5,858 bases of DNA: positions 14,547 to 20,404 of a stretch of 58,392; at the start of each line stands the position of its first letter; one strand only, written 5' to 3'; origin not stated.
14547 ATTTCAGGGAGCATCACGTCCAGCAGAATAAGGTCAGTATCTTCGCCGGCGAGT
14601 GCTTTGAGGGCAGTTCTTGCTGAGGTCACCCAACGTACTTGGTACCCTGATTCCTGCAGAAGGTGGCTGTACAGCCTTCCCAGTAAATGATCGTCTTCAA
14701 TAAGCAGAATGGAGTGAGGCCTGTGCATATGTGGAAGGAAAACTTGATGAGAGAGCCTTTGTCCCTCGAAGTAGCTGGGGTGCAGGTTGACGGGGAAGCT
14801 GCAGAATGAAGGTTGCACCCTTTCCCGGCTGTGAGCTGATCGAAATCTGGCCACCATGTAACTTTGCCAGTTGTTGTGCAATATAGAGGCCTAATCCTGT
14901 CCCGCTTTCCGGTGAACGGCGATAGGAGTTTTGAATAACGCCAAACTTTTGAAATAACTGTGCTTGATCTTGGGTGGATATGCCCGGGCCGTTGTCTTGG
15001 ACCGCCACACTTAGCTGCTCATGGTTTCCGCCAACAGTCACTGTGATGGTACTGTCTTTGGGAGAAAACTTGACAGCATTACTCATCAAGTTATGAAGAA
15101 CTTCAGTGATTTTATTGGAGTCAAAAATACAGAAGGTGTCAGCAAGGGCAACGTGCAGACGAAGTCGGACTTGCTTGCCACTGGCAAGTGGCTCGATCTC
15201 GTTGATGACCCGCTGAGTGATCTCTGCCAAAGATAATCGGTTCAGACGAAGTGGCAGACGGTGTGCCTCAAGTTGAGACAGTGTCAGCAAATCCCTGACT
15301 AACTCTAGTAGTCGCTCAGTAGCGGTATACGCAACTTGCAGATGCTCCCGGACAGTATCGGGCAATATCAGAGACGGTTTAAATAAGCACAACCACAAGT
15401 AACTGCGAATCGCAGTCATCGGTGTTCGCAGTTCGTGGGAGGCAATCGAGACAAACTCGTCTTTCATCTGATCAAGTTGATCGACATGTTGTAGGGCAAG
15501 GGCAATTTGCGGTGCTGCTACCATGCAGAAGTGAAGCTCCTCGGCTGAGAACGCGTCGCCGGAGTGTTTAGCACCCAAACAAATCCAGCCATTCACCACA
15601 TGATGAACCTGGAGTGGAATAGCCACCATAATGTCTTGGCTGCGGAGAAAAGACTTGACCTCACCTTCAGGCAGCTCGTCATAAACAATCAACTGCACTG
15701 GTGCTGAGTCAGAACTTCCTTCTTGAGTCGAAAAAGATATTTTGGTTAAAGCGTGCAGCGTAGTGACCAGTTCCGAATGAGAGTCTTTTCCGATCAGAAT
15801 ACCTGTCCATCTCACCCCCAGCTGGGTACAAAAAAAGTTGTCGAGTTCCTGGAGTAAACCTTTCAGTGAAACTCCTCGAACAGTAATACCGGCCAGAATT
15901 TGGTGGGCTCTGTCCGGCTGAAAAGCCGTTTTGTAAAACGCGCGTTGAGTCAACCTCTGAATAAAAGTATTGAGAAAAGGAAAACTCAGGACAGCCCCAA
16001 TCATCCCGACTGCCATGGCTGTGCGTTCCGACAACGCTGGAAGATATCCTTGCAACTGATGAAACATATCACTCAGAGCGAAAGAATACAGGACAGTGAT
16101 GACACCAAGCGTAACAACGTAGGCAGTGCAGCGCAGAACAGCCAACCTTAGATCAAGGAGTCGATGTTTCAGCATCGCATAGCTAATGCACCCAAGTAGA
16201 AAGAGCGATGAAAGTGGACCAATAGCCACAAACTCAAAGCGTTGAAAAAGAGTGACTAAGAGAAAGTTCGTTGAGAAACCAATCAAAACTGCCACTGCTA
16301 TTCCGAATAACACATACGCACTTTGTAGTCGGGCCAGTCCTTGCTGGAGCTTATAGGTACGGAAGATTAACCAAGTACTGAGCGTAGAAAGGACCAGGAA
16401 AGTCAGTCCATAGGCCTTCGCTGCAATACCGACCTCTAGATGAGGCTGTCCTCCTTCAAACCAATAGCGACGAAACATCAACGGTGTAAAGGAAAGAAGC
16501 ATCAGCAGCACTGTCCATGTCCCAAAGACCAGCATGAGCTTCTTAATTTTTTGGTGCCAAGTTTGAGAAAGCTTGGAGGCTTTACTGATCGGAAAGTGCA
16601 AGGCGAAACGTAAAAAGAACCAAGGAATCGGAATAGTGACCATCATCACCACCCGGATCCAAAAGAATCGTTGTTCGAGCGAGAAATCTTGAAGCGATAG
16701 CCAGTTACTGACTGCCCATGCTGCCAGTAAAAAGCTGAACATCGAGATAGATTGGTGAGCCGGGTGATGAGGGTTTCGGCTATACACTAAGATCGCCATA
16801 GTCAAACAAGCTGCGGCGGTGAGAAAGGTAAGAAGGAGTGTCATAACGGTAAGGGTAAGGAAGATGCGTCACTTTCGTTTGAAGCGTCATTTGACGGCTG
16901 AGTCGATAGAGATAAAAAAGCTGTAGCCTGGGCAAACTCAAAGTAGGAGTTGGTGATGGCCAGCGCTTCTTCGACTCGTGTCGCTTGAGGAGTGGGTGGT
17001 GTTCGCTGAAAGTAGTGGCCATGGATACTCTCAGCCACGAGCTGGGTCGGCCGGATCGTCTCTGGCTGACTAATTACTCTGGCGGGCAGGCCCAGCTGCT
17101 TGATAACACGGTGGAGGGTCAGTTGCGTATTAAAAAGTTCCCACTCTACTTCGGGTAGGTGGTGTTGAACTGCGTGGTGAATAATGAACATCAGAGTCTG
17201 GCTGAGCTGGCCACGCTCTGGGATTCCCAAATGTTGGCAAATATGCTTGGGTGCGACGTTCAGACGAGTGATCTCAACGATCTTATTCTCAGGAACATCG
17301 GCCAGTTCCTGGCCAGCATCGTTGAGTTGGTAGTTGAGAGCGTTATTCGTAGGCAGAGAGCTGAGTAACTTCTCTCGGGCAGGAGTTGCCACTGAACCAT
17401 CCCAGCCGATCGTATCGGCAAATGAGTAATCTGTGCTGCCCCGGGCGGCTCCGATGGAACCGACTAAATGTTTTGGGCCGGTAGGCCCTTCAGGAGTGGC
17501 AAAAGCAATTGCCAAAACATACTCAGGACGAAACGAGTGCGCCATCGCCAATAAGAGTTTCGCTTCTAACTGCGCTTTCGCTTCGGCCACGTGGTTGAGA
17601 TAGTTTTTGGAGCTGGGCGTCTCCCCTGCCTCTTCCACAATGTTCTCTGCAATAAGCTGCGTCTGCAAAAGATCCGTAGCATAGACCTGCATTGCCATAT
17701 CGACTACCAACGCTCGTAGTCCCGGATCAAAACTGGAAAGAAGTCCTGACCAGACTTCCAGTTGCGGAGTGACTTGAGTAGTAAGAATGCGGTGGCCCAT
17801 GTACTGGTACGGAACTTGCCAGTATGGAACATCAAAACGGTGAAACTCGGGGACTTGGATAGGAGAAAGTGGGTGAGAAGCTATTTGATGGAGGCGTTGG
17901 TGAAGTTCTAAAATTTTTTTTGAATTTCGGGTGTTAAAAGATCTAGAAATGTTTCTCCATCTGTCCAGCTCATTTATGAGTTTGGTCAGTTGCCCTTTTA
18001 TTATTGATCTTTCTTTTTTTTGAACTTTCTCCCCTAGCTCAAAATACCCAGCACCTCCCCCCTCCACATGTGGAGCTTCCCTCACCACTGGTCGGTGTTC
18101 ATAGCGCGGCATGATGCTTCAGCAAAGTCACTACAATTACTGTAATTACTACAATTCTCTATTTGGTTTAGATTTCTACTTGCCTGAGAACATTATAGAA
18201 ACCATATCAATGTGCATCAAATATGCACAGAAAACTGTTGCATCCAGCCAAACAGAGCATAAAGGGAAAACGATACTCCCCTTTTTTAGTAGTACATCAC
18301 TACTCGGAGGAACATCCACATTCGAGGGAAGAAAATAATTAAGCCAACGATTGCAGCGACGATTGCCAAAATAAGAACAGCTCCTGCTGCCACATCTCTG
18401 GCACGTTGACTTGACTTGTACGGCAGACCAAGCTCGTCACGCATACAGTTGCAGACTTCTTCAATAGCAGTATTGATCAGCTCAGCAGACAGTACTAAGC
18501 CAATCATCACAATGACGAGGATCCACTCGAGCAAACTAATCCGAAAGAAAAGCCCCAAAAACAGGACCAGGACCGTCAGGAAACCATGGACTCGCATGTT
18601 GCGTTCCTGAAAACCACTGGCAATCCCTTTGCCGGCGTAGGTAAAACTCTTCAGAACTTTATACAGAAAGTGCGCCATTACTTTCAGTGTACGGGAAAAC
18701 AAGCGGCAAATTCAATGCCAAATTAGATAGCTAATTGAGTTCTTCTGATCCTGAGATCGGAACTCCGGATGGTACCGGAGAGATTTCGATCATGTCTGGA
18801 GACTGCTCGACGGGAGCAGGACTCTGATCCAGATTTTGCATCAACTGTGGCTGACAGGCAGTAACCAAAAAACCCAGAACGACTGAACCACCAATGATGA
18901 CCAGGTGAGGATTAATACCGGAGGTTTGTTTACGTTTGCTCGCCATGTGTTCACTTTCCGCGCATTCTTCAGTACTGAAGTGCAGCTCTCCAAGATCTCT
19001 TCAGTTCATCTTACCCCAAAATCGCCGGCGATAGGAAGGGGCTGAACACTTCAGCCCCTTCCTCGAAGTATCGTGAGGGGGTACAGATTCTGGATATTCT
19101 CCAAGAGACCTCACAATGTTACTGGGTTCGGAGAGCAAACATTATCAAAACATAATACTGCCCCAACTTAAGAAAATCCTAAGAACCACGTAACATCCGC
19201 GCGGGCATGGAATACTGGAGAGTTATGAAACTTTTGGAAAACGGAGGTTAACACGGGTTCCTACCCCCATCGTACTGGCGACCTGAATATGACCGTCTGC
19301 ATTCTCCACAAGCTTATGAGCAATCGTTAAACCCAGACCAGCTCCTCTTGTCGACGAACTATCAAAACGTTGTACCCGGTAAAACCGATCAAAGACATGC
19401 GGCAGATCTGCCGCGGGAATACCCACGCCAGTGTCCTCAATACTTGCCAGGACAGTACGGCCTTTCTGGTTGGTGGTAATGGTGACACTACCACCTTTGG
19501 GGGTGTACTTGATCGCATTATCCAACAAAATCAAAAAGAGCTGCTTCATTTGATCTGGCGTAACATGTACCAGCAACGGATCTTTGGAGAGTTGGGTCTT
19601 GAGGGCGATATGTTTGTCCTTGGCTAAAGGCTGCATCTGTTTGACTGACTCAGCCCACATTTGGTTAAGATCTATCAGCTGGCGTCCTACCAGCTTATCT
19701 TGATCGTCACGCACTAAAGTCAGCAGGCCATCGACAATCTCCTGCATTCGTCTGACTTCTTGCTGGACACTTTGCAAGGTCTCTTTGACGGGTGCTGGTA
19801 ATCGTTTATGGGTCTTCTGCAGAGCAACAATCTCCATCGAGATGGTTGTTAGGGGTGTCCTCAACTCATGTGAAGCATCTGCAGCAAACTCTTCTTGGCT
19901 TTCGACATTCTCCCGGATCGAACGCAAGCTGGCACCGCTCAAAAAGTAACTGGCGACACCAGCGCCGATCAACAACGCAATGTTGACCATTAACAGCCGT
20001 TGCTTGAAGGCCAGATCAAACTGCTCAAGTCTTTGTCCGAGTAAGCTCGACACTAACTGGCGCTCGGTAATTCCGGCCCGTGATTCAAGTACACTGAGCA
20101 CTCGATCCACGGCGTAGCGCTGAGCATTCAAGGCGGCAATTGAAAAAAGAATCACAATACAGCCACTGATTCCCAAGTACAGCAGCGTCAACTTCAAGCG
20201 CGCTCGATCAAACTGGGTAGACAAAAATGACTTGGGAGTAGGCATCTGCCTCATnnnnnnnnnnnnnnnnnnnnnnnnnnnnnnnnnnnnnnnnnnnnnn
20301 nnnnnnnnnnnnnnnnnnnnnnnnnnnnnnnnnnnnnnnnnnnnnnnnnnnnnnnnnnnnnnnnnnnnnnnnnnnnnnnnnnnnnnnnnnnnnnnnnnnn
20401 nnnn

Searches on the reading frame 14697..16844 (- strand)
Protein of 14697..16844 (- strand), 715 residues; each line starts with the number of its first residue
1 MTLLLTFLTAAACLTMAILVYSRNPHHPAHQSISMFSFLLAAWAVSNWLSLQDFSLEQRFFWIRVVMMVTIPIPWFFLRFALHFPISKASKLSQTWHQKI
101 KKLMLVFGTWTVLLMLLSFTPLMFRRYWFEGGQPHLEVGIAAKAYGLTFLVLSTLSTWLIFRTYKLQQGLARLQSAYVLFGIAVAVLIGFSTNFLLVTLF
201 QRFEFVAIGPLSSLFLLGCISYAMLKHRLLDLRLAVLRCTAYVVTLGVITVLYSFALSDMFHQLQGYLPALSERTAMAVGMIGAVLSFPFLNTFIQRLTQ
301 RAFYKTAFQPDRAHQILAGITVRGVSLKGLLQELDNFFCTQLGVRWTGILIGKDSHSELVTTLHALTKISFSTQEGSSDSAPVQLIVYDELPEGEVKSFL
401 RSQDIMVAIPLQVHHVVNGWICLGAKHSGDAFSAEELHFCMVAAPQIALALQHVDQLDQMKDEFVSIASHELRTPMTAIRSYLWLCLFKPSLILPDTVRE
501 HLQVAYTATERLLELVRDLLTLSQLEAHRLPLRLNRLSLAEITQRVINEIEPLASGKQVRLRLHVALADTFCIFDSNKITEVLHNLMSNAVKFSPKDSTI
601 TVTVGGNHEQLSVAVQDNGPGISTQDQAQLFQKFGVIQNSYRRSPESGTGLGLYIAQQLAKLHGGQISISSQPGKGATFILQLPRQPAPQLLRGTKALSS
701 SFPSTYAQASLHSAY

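Call 43: search_protein_families(library=pfam, proteins=[window:14697-16844:-])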
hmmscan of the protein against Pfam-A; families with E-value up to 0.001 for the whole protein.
window:14697-16844:- (715 aa): 4 families
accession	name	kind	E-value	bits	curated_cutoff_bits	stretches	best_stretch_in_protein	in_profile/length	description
PF02518.31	HATPase_c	-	6.8e-29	101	26.4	1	575-686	2-110/111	Histidine kinase-, DNA gyrase B-, and HSP90-like ATPase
PF00512.31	HisKA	-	1.7e-15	57.2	26.9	1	460-527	1-65/66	His Kinase A (phospho-acceptor) domain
PF16927.11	HisKA_7TM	-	4.7e-14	53.2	28.6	1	6-232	2-222/224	N-terminal 7TM region of histidine kinase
PF13492.12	GAF_3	-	1.3e-05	26.1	27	1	326-453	1-129/129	GAF domain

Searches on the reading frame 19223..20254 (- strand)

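Call 68: search_protein_families(library=pfam, proteins=[window:19223-20254:-])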
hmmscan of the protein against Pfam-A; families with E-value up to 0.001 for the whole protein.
window:19223-20254:- (343 aa): 2 families
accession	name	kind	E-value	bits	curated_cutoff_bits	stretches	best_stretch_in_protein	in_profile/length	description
PF02518.31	HATPase_c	-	1.8e-26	93.2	26.4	1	233-341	3-109/111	Histidine kinase-, DNA gyrase B-, and HSP90-like ATPase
PF00512.31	HisKA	-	2.4e-16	60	26.9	1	120-185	2-65/66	His Kinase A (phospho-acceptor) domain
